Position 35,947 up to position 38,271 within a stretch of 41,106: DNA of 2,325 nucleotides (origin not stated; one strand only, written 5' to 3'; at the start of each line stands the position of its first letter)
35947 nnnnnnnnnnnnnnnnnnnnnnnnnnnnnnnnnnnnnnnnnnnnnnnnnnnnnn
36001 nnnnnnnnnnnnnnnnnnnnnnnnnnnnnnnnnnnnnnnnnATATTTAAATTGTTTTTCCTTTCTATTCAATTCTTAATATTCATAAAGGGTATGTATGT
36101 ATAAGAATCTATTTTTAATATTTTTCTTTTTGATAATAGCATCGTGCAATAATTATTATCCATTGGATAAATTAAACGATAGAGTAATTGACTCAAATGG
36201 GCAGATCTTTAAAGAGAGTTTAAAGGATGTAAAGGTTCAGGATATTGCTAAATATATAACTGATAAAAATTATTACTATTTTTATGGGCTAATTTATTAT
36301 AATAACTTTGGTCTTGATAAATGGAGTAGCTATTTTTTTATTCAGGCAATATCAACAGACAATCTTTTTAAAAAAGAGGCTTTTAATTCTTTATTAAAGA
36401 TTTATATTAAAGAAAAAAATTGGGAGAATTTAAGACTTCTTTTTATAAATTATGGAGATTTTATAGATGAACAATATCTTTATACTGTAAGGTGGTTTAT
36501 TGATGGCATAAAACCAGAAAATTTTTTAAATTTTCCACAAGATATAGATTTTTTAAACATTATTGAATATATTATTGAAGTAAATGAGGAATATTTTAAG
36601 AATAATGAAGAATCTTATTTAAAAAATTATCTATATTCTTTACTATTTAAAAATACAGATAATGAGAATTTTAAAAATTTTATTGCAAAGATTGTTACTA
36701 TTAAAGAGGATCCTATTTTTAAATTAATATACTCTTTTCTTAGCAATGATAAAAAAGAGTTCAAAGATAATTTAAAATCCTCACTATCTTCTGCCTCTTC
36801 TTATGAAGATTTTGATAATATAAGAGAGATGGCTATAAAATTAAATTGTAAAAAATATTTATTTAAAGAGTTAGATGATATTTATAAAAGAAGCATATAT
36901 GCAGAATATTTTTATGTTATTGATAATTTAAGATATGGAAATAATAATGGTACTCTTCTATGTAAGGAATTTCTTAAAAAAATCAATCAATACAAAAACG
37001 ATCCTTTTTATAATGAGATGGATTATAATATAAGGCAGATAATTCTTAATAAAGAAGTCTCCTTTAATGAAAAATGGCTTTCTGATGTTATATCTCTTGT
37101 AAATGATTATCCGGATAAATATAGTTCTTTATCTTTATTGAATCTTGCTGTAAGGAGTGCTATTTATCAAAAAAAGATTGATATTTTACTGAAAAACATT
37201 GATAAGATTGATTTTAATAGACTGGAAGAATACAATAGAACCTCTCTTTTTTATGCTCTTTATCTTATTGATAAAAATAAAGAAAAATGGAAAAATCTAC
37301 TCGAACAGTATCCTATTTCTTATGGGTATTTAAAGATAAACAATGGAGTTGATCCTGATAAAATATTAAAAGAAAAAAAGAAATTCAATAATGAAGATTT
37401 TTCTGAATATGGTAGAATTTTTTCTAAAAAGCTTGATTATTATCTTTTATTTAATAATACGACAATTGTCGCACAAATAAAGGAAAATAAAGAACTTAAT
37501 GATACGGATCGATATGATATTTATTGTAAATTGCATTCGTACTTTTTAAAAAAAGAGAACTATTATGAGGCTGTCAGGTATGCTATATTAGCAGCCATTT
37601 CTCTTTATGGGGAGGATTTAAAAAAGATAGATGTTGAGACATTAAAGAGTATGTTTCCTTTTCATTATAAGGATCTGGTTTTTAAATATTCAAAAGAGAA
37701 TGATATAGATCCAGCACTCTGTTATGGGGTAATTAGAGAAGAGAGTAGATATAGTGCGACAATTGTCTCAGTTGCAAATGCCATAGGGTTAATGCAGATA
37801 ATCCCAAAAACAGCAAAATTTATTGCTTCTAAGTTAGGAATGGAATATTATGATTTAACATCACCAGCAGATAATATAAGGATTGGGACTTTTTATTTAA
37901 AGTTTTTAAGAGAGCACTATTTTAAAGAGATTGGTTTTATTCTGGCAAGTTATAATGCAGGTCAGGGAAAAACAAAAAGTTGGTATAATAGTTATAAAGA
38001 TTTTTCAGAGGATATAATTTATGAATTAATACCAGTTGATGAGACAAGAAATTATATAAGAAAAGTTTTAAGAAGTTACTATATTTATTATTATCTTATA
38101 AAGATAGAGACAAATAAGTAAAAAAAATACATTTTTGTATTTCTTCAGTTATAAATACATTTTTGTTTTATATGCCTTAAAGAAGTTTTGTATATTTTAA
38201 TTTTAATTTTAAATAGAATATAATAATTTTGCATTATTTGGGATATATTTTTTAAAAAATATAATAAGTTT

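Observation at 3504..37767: Highly iterated palindrome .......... (extended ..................) scattered through genes and spacers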

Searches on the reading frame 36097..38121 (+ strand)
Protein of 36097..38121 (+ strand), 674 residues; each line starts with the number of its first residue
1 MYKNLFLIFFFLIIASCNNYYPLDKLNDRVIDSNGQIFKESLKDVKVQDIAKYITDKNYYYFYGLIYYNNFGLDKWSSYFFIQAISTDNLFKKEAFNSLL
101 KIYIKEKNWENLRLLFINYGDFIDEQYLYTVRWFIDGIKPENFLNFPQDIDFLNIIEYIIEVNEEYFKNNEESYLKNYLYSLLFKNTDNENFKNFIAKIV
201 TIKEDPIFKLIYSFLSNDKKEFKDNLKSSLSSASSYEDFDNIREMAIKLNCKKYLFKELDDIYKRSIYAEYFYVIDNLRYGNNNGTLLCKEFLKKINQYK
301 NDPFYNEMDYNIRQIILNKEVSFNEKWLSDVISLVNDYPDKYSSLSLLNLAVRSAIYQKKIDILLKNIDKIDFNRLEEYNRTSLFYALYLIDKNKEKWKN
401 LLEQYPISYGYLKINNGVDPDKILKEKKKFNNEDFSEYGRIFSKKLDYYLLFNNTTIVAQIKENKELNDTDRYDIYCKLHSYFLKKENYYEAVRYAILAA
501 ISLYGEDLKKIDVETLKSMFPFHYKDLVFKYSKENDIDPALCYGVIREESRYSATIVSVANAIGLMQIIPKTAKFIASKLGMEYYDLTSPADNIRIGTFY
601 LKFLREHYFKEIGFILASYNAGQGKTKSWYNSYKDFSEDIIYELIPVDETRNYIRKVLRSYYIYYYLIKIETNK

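Call 11: search_protein_families(library=pfam, proteins=[window:36097-38121:+])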
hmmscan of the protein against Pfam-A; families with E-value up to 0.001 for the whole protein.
window:36097-38121:+ (674 aa): 1 family
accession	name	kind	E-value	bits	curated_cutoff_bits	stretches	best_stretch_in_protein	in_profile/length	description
PF01464.25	SLT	-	3.6e-26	91.5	21.3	1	527-638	2-113/117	Transglycosylase SLT domain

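Call 67: find_homologous_proteins(query=window:36097-38118:+, max_evalue=1e-30)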
Query window:36097-38118:+ (674 aa): 4 proteins with E <= 1e-30 among 8000 candidates.
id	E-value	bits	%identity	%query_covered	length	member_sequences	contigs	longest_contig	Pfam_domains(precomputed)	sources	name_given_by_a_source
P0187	0.0e+0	1077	73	97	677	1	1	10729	PF01464.26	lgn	-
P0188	4.3e-265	900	62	100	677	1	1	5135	PF01464.26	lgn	-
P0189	9.1e-105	370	35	100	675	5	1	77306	PF01464.26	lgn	-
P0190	7.3e-77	278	37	76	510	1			PF01464.26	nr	nr:transglycosylase SLT domain-containing protein [Spirochaetota bacterium]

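Call 68: find_encoding_contigs(protein=P0187, flank=10000, max_places=2)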
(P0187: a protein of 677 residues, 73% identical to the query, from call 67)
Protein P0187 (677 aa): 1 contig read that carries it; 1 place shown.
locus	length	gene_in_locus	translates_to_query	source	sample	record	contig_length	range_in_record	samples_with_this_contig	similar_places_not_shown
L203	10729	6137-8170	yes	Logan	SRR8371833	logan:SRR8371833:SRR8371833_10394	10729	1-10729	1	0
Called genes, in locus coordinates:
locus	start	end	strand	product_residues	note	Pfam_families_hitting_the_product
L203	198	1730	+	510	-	-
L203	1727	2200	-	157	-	PF00885:DMRL_synthase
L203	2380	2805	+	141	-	PF00293:NUDIX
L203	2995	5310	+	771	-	PF00497:SBP_bac_3, PF08447:PAS_3, PF00512:HisKA, PF02518:HATPase_c, PF00072:Response_reg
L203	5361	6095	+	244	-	PF00106:adh_short, PF08659:KR, PF13561:adh_short_C2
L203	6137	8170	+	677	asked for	PF01464:SLT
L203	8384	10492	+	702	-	PF12437:GSIII_N, PF00120:Gln-synt_C, PF18318:Gln-synt_C-ter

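Call 69: find_encoding_contigs(protein=P0188, flank=10000, max_places=2)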
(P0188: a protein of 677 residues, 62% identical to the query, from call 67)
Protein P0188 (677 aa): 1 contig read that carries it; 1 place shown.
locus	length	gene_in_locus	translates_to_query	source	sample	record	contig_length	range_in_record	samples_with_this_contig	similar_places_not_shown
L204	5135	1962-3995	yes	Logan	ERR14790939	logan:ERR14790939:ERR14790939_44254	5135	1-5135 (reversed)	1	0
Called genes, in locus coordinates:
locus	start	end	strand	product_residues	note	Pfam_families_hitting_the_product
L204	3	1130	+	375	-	?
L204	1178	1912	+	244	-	PF00106:adh_short, PF08659:KR, PF13561:adh_short_C2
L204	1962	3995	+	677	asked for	PF01464:SLT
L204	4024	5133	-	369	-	?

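Call 70: find_encoding_contigs(protein=P0189, flank=10000, max_places=2)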
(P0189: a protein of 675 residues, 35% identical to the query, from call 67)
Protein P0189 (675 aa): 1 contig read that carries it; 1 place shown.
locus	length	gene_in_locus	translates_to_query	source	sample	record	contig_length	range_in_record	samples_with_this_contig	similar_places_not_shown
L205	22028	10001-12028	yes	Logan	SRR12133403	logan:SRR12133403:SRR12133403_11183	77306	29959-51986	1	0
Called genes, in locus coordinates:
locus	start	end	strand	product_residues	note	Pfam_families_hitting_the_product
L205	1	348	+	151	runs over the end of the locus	-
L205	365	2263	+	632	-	PF22638:FlgK_D1, PF06429:Flg_bbr_C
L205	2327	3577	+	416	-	PF00669:Flagellin_N, PF07196:Flagellin_IN (weak), PF00700:Flagellin_C (weak)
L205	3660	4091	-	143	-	PF00072:Response_reg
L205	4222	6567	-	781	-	PF00512:HisKA, PF02518:HATPase_c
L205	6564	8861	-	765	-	PF00672:HAMP, PF00512:HisKA, PF02518:HATPase_c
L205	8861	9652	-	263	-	PF00211:Guanylate_cyc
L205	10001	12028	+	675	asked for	PF01464:SLT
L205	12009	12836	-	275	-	PF00756:Esterase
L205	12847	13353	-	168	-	PF03061:4HBT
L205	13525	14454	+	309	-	PF01370:Epimerase, PF04321:RmlD_sub_bind (weak), PF16363:GDP_Man_Dehyd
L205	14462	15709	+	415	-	PF16491:Peptidase_M48_N, PF01435:Peptidase_M48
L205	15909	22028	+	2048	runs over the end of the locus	PF19077:Big_13 (faint), PF17957:Big_7, PF13750:Big_3_3 (faint)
